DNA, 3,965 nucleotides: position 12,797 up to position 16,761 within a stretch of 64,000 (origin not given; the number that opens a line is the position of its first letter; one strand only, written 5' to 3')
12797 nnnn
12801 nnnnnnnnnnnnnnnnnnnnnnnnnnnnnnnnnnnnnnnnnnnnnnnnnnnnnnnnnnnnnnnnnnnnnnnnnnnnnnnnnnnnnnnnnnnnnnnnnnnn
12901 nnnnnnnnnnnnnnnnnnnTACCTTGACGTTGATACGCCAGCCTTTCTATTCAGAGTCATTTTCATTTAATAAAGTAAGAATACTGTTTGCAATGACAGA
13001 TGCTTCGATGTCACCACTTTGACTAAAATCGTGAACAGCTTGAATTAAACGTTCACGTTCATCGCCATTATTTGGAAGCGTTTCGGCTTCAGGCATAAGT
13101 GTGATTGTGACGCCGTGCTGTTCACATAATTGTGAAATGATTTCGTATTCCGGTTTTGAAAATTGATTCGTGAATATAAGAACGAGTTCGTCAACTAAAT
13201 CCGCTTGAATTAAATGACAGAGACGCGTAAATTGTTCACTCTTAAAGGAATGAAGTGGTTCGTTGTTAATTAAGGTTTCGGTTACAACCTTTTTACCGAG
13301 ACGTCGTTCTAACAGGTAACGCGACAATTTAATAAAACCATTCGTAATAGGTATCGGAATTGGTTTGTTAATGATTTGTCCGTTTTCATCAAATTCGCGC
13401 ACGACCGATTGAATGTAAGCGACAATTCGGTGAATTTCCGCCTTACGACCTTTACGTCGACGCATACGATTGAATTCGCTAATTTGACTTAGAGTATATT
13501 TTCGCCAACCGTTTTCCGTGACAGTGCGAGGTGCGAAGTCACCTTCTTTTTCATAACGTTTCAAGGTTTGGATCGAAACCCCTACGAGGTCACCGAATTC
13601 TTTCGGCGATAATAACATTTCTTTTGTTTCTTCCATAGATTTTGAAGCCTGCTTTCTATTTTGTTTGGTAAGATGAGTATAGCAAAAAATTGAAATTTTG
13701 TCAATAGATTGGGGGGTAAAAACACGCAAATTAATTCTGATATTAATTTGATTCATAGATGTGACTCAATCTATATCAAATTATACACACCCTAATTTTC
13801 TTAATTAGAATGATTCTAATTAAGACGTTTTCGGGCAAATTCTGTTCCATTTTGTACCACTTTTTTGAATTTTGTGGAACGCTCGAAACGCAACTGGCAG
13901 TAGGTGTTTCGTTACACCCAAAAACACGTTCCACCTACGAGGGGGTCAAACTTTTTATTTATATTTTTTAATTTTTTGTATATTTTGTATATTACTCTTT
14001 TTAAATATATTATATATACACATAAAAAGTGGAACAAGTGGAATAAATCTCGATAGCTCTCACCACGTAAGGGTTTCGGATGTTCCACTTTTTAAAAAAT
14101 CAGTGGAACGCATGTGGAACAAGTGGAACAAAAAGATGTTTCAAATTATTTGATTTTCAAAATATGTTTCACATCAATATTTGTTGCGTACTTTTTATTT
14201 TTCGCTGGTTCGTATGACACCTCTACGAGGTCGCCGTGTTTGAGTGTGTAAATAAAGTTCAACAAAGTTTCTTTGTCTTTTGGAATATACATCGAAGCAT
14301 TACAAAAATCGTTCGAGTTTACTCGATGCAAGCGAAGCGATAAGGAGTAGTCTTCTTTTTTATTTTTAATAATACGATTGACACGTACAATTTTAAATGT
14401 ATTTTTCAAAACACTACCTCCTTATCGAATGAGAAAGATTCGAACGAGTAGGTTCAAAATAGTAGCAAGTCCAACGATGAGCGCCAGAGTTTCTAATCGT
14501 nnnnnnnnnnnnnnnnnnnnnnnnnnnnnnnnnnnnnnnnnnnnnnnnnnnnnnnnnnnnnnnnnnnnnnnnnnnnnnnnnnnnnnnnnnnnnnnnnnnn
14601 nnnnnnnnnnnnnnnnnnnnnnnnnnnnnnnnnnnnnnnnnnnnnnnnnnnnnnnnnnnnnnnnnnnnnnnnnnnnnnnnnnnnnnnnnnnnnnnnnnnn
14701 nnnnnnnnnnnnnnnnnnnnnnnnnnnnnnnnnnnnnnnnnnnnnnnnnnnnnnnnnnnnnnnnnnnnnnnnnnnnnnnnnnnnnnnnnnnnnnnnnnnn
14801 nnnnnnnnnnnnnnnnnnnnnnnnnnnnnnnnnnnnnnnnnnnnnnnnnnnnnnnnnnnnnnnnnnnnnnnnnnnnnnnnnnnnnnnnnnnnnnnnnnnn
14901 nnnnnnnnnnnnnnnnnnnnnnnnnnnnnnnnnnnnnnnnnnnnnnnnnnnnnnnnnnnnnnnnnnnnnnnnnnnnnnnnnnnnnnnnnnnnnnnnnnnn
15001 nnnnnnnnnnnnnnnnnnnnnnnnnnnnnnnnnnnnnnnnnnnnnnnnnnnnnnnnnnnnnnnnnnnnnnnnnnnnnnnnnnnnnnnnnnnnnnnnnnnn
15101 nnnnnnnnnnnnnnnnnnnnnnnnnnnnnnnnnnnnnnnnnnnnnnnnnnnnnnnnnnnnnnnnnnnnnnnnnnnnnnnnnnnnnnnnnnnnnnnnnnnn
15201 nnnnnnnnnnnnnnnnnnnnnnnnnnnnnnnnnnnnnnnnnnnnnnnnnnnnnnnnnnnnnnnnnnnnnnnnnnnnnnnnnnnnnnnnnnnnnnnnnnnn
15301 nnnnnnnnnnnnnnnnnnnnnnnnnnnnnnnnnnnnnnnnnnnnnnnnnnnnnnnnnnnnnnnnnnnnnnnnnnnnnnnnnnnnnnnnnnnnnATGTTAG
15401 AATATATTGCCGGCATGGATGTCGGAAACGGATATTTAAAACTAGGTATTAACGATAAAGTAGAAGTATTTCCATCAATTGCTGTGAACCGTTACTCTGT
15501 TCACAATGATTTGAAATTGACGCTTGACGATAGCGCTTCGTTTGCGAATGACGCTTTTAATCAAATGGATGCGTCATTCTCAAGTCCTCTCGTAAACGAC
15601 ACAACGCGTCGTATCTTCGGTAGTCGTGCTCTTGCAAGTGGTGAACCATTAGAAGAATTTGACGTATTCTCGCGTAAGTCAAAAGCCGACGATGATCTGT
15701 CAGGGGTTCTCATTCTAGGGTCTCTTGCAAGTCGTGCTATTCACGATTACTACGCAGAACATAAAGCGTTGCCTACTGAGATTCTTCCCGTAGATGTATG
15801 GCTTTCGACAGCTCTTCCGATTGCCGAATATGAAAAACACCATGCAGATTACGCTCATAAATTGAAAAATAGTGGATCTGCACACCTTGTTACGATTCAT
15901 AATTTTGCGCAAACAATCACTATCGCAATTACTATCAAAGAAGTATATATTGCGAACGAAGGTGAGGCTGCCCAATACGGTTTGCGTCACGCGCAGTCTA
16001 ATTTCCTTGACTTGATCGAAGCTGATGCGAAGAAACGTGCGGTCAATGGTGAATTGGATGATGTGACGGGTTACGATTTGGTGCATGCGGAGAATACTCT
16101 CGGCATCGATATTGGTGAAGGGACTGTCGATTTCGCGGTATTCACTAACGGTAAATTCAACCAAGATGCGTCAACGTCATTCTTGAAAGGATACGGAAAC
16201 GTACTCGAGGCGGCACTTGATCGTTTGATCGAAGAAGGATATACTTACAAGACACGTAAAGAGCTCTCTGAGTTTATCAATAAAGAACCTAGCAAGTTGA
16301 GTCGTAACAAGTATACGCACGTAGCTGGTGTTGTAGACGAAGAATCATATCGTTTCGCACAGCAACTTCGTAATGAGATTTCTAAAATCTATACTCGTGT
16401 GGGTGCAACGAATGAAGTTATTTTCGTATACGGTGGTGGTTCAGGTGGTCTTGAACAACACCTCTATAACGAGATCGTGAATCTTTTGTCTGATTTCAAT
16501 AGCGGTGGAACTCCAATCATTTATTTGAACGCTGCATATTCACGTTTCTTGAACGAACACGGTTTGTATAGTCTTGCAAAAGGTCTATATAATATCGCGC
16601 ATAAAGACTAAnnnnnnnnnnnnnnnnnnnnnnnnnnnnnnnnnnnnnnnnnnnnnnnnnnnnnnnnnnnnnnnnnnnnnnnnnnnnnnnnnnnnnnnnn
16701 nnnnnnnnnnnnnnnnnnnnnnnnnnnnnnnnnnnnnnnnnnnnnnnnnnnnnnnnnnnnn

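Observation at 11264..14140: Replication module: primase-helicase, Xis/MerR-like HTH protein, 27-bp palindrome and a GTGGAAC iteron origin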

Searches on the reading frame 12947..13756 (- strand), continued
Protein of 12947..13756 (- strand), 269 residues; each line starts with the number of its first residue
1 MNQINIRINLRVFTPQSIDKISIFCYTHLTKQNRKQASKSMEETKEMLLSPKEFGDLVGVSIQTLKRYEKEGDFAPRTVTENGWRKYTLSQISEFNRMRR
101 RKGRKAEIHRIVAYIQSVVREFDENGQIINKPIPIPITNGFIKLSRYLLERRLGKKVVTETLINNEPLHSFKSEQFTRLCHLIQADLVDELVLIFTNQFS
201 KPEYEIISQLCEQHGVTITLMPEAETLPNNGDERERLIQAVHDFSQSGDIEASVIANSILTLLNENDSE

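Call 63: get_annotated_region(hit=H35, flank=300)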
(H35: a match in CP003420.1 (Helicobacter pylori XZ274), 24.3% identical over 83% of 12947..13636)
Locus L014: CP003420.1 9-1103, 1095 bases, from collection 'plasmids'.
description: Helicobacter pylori XZ274 plasmid pXZ274, complete sequence
organism: Helicobacter pylori XZ274 (NCBI taxid 1127122)
taxonomy: Bacteria; Campylobacterota; Epsilonproteobacteria; Campylobacterales; Helicobacteraceae; Helicobacter; Helicobacter pylori; Helicobacter pylori XZ274
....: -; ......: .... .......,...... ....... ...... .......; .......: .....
typing (MOB-suite, as given by PLSDB): conjugative; relaxase MOBP; mating-pair formation MPF_T
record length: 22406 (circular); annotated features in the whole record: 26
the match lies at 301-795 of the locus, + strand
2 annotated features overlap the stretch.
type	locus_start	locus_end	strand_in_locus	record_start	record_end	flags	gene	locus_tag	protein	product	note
CDS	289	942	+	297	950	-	-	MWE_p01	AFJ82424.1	transposase A-OrfA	-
CDS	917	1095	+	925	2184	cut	-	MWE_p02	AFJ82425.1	transposase OrfB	-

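Call 64: get_annotated_region(hit=H31, flank=300)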
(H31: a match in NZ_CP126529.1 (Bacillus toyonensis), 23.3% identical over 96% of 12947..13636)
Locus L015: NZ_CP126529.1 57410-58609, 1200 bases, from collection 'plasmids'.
description: Bacillus toyonensis strain Puebla_S2 plasmid unnamed2, complete sequence
organism: Bacillus toyonensis (NCBI taxid 155322)
taxonomy: Bacteria; Bacillota; Bacilli; Bacillales; Bacillaceae; Bacillus; Bacillus toyonensis
host: -; source: bacterial isolate,semidesertic area with dry sandy soils, around 15 cm from the trunk of a lemon tree (5 cm ...; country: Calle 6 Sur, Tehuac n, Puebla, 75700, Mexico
typing (MOB-suite, as given by PLSDB): non-mobilizable; replicon rep_cluster_164
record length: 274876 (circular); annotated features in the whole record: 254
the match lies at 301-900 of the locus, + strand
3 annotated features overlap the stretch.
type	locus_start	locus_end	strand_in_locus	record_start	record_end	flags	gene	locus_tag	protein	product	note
CDS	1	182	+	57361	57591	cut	-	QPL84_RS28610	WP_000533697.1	hypothetical protein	-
CDS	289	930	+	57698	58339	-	-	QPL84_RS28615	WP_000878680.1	IS607 family transposase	-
CDS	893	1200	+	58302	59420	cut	-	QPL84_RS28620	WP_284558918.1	transposase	-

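Call 89: get_annotated_region(hit=H46, flank=300)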
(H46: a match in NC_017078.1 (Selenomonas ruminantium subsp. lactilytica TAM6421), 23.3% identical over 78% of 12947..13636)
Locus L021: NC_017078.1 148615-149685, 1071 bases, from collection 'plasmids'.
description: Selenomonas ruminantium subsp. lactilytica TAM6421 plasmid pSRC1, complete sequence
organism: Selenomonas ruminantium subsp. lactilytica TAM6421 (NCBI taxid 927704)
taxonomy: Bacteria; Bacillota; Negativicutes; Selenomonadales; Selenomonadaceae; Selenomonas; Selenomonas ruminantium; Selenomonas ruminantium subsp. lactilytica TAM6421
host: -; source: -; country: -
typing (MOB-suite, as given by PLSDB): non-mobilizable
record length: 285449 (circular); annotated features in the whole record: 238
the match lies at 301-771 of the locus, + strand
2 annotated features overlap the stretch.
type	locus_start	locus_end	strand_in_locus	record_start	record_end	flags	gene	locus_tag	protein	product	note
CDS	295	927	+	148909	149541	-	-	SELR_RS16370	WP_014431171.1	IS607 family transposase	-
CDS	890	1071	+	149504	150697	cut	-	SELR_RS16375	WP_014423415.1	RNA-guided endonuclease TnpB family protein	-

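Call 90: get_annotated_region(hit=H42, flank=300)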
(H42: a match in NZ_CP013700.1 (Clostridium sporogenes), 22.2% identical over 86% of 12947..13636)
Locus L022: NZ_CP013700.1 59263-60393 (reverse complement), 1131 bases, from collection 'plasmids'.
description: Clostridium sporogenes strain AM1195 plasmid pRSJ11_1, complete sequence
organism: Clostridium sporogenes (NCBI taxid 1509)
taxonomy: Bacteria; Bacillota; Clostridia; Eubacteriales; Clostridiaceae; Clostridium; Clostridium sporogenes
host: -; source: Microbial isolate; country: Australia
typing (MOB-suite, as given by PLSDB): non-mobilizable; replicon rep_cluster_1536; mating-pair formation MPF_T
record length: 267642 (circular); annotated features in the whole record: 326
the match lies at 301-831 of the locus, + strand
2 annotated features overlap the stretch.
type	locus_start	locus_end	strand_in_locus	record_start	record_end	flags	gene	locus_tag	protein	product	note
CDS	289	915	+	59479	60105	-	-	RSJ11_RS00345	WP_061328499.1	IS607 family transposase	-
CDS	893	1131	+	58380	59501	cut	-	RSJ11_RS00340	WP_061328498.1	RNA-guided endonuclease TnpB family protein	-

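Call 91: get_annotated_region(hit=H44, flank=300)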
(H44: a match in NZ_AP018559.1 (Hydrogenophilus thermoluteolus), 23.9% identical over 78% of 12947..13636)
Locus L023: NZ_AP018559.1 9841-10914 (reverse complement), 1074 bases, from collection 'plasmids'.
description: Hydrogenophilus thermoluteolus strain TH-1 plasmid pTH1, complete sequence
organism: Hydrogenophilus thermoluteolus (NCBI taxid 297)
taxonomy: Bacteria; Pseudomonadota; Hydrogenophilia; Hydrogenophilales; Hydrogenophilaceae; Hydrogenophilus; Hydrogenophilus thermoluteolus
host: -; source: -; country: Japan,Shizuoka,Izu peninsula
typing (MOB-suite, as given by PLSDB): mobilizable; relaxase MOBP
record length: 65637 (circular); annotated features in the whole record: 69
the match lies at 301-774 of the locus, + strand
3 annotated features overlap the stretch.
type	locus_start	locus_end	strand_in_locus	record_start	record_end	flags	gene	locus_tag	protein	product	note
CDS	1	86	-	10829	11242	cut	-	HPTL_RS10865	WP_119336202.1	type II toxin-antitoxin system RelE/ParE family toxin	-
CDS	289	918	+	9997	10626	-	-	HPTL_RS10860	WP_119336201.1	IS607 family transposase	-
CDS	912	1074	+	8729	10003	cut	-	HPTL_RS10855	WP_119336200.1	RNA-guided endonuclease TnpB family protein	-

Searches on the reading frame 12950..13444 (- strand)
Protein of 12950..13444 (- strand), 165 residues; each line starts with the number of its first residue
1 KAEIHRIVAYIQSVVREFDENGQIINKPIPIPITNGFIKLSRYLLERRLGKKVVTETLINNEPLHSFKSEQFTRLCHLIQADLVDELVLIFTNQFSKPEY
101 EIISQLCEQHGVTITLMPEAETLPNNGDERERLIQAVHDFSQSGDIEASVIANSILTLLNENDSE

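Call 53: search_protein_representatives(protein=window:12950-13444:-)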
Query: 165 residues. Proteins with E-value up to 0.001 (for the whole library): 4; up to 1e-10: 2; up to 1e-30: 1. The best 4 are listed.
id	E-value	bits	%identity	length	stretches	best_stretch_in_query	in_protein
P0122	7.2e-76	269.7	77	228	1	1-163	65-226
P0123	7.3e-19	84.6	94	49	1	117-165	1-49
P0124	5.2e-10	55.9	33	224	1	39-162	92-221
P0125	7.6e-08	48.8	26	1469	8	60-146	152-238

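Call 58: search_solved_structures(query=A4, max_evalue=5, show_alignments=4)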
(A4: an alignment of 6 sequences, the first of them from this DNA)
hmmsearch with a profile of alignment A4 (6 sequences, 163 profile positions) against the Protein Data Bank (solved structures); distinct sequences matched with E-value up to 5: 7.
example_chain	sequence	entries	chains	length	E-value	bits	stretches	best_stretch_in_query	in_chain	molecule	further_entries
3lhf_A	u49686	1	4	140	0.013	18.5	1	60-111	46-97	Serine Recombinase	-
3ilx_A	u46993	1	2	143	0.013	18.5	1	60-114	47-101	First ORF in transposon ISC1904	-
2nx4_A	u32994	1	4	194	0.16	15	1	114-157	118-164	Transcriptional regulator, TetR family protein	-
8auv_C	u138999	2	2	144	0.48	13.4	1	93-118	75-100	eS12 (40S ribosomal protein S12) | 40S ribosomal protein S12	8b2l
9vth_SV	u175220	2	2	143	0.49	13.4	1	93-118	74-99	40S ribosomal protein S12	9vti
6dgc_A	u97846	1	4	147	0.56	13.2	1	61-111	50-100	ISC1926 TnpA C-terminal catalytic domain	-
8fjg_A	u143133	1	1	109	0.84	12.6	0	112-140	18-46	H12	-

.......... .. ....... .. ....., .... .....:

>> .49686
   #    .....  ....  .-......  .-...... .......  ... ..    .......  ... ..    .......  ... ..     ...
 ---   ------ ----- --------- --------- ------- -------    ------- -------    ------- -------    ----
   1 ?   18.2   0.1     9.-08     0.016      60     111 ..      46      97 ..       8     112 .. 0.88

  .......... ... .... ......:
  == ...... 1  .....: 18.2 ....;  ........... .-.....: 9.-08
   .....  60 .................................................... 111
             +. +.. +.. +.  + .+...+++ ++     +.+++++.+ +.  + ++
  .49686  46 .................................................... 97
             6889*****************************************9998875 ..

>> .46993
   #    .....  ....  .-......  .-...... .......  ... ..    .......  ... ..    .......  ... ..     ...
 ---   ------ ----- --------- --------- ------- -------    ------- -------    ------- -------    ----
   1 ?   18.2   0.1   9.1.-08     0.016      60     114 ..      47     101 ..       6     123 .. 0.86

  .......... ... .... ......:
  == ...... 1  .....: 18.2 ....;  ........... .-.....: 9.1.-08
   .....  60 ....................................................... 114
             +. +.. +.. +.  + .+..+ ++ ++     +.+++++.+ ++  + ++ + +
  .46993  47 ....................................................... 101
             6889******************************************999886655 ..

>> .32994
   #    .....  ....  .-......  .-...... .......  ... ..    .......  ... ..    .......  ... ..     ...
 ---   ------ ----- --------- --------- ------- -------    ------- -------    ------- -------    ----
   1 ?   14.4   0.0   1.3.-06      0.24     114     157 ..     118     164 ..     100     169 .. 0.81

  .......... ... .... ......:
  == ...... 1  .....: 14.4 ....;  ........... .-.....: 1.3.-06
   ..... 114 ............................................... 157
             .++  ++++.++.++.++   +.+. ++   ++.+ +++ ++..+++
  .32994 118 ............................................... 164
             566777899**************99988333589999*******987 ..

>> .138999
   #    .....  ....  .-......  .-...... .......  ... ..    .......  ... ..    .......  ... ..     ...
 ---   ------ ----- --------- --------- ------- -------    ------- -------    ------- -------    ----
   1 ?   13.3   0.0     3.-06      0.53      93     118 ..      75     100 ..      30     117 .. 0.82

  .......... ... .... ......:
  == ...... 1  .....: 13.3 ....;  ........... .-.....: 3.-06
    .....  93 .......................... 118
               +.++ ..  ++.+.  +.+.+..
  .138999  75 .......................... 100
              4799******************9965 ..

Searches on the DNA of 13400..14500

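Call 110: search_rna_families(source=window, start=13400, end=14500, threshold=evalue, max_evalue=1)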
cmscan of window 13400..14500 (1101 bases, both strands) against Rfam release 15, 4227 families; matches with E-value up to 1: 2.
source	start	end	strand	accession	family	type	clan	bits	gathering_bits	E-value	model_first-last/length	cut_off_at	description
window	13918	14124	+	RF01265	snR42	Gene; snRNA; snoRNA; HACA-box;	CL00032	21.5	61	0.0038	1-349/349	no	Small nucleolar RNA snR42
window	14021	14096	-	RF04291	mir-368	Gene; miRNA;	CL00149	21.1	58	0.37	1-72/72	no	mir-368 microRNA precursor family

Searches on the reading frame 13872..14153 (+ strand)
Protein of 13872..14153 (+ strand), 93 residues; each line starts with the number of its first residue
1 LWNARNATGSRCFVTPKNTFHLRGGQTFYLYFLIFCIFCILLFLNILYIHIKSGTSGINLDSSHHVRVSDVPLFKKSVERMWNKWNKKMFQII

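Call 6: search_protein_families(library=pfam, proteins=[window:13872-14153:+], max_evalue=0.01)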
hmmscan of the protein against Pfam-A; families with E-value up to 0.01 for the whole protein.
window:13872-14153:+ (93 aa): 0 families

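Call 7: search_protein_families(library=phrogs, proteins=[window:13872-14153:+], max_evalue=0.01)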
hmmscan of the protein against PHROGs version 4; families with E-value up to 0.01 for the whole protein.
window:13872-14153:+ (93 aa): 0 families

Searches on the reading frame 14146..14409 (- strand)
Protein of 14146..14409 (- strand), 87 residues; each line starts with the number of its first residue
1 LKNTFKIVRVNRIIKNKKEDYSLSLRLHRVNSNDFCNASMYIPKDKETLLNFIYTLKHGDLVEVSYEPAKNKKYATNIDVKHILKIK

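Call 6: search_protein_families(library=pfam, proteins=[window:14146-14409:-], max_evalue=0.01)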
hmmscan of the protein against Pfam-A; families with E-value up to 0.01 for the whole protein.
window:14146-14409:- (87 aa): 0 families

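Call 7: search_protein_families(library=phrogs, proteins=[window:14146-14409:-], max_evalue=0.01)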
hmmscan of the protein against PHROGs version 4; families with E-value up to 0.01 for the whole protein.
window:14146-14409:- (87 aa): 0 families

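Call 60: search_protein_families(library=ncbifam, proteins=[window:14146-14409:-], max_evalue=0.01)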
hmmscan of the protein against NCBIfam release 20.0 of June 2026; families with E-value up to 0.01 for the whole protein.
window:14146-14409:- (87 aa): 0 families

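Call 97: find_homologous_proteins(query=window:14146-14409:-, max_evalue=0.001)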
Query window:14146-14409:- (87 aa): 11 proteins with E <= 0.001 among 11 candidates.
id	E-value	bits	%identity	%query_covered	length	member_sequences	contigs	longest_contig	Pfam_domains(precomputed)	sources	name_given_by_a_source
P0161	2.2e-48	179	99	100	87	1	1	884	-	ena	-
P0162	1.5e-47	177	98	100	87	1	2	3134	-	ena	-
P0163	2.2e-47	176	97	100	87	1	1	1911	-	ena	-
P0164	4.8e-47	175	98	100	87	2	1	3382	-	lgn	-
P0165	1.4e-46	173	98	100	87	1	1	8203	-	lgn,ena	-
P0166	3.3e-46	172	97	100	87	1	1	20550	-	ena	-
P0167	2.2e-40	154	82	100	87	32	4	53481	-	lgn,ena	-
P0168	3.2e-39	150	87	100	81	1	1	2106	-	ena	-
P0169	3.9e-21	93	96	55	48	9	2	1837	-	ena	-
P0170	1.1e-19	88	94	55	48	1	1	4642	-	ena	-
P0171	4.3e-17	80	81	55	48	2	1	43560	-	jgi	-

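Call 105: predict_structure(alignment_id=A8)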
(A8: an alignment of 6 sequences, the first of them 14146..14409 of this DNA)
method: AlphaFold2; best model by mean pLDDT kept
length: 87 residues; sequences in the alignment: 6
mean_pLDDT: 63.9   pTM: 0.52
mean pLDDT of the five models: 63.9, 44.7, 43.6, 42.7, 38.7
residues with pLDDT >= 90: 0; 70-90: 37; 50-70: 31; < 50: 19
segments of 3 or more residues with pLDDT < 50: 68-86
pLDDT, mean of each block of 10 residues (from residue 1): 72 71 76 72 63 71 59 39 46
secondary structure, 60 per line:
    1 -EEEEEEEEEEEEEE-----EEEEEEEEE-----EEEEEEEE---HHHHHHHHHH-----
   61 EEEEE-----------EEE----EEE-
elements in order: E2-15 E21-29 E35-42 H46-55 E61-65 E77-79 E84-86

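Call 109: fold_search(model_id=the predicted structure, library=pdb)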
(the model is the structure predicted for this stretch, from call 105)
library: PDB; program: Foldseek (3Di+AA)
matches with E <= 10: 942; with E <= 0.001: 0
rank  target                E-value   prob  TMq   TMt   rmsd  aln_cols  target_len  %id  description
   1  3u4v_A                1.0e-03  1.00  0.65  0.51   3.9        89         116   17  Crystal Structure of the Tetrahymena telomerase processivity factor Teb1 OB-A (released 2011-12-28)
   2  3u4v_B                1.5e-03  1.00  0.63  0.49   2.9        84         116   17  Crystal Structure of the Tetrahymena telomerase processivity factor Teb1 OB-A (released 2011-12-28)
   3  3u58_C                7.7e-03  1.00  0.68  0.32   3.0        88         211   17  Crystal Structure of the Tetrahymena telomerase processivity factor Teb1 AB (released 2011-12-28)
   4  3u58_B                8.6e-03  1.00  0.68  0.32   3.0        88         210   17  Crystal Structure of the Tetrahymena telomerase processivity factor Teb1 AB (released 2011-12-28)
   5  3f2b_A                1.5e-02  1.00  0.64  0.07   3.2        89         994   13  DNA Polymerase PolC from Geobacillus kaustophilus complex with DNA, dGTP, Mg and Zn (released 2009-01-20)
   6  8aa9_B                1.6e-02  1.00  0.58  0.32   4.2        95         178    8  Crystal structure of the Rpa1 AROD-OB-1 domains (released 2023-05-03)
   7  8aa9_A                1.7e-02  1.00  0.58  0.32   4.1        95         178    8  Crystal structure of the Rpa1 AROD-OB-1 domains (released 2023-05-03)
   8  3f2c_A                1.8e-02  1.00  0.64  0.07   3.2        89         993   13  DNA Polymerase PolC from Geobacillus kaustophilus complex with DNA, dGTP and Mn (released 2009-01-20)
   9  8oej_D                2.4e-02  1.00  0.58  0.21   4.1        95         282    8  Extended RPA-DNA nucleoprotein filament (released 2023-05-10)
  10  3fhw_A                2.4e-02  1.00  0.51  0.46   4.8        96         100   14  Crystal structure of the protein priB from Bordetella parapertussis. Northeast Structural Genomics Consortium target B (released 2008-12-30)
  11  3u58_A                2.5e-02  1.00  0.65  0.30   3.1        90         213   18  Crystal Structure of the Tetrahymena telomerase processivity factor Teb1 AB (released 2011-12-28)
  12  4cxg_X                3.0e-02  1.00  0.55  0.38   5.6        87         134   16  Regulation of the mammalian elongation cycle by 40S subunit rolling: a eukaryotic-specific ribosome rearrangement (released 2014-07-16)
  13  9qf5_An               3.0e-02  1.00  0.54  0.36   5.6        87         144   11  Structure of P. furiosus 70S ribosome grown at 102deg (released 2025-11-05)
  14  8oej_A                3.0e-02  1.00  0.58  0.21   4.1        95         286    8  Extended RPA-DNA nucleoprotein filament (released 2023-05-10)
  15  5okz_l                3.1e-02  0.98  0.44  0.18   5.6        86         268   13  Crystal Strucrure of the Mpp6 Exosome complex (released 2017-08-30)
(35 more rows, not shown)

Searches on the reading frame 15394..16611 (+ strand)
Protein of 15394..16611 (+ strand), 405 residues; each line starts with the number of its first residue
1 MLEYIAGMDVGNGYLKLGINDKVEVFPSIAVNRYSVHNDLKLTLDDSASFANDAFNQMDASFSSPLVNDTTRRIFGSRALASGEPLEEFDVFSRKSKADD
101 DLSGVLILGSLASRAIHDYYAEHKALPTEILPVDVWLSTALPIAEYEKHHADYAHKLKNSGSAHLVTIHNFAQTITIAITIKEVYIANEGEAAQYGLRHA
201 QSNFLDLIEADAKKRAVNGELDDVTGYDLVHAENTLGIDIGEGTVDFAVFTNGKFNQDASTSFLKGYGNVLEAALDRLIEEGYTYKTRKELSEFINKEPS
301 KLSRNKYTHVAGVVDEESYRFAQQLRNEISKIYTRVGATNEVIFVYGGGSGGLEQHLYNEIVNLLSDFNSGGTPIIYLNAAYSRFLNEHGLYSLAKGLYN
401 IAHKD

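Call 6: search_protein_families(library=pfam, proteins=[window:15394-16611:+], max_evalue=0.01)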
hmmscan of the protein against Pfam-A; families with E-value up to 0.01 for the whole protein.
window:15394-16611:+ (405 aa): 3 families
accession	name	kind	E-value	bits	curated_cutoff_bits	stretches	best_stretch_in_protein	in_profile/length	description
PF21522.3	MreB-like_C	-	8.2e-09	36.5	27.8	1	238-357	2-121/123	Archaeal actin homologue MreB-like, C-terminal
PF17989.7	ALP_N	-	1.3e-07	32.4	26.3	1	7-190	1-146/148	Actin like proteins N terminal domain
PF21443.2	G3P_pilus-bind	-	0.0041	17.7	27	1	37-102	36-101/105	G3P, pilus binding domain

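Call 7: search_protein_families(library=phrogs, proteins=[window:15394-16611:+], max_evalue=0.01)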
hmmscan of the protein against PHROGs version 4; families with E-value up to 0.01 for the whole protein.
window:15394-16611:+ (405 aa): 1 family
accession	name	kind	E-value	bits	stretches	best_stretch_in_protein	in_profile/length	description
phrog_691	-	DNA, RNA and nucleotide metabolism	4.6e-29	102.6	1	4-396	4-323/329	partition protein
